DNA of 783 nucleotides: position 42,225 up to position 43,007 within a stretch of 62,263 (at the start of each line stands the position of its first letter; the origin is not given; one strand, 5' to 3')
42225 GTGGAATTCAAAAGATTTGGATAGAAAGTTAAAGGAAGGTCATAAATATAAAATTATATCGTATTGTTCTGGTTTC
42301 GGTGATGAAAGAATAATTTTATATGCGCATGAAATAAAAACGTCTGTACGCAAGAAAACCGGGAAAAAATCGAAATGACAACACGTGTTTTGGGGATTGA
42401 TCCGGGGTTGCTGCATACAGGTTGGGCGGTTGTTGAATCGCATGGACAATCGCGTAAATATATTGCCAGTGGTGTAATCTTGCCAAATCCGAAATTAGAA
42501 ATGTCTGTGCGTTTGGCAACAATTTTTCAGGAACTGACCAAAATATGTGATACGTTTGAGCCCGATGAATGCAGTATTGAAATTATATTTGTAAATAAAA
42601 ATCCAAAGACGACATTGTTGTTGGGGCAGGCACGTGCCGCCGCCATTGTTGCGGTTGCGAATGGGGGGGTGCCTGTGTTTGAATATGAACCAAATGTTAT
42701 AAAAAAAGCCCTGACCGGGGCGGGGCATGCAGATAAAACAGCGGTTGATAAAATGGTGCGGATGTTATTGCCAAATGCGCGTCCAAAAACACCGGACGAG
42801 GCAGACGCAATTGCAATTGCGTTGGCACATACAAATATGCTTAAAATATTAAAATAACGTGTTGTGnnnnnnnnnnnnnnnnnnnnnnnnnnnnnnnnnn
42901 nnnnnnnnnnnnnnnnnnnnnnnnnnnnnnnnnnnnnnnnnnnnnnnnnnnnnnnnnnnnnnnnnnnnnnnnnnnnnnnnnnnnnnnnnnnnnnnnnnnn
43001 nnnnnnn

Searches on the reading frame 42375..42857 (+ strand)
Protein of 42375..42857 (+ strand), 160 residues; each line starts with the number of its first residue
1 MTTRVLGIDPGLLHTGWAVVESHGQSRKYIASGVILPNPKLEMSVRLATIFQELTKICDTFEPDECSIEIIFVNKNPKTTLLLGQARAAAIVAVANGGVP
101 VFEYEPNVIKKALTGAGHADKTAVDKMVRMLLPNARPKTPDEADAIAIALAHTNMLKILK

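Call 50: search_protein_families(library=pfam, proteins=[window:42375-42857:+], max_evalue=0.001)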
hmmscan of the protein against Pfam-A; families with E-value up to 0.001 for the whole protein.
window:42375-42857:+ (160 aa): 1 family
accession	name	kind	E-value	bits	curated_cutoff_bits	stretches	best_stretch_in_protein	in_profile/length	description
PF02075.23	RuvC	-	2.9e-42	144.5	22.2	1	5-152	1-148/148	Crossover junction endodeoxyribonuclease RuvC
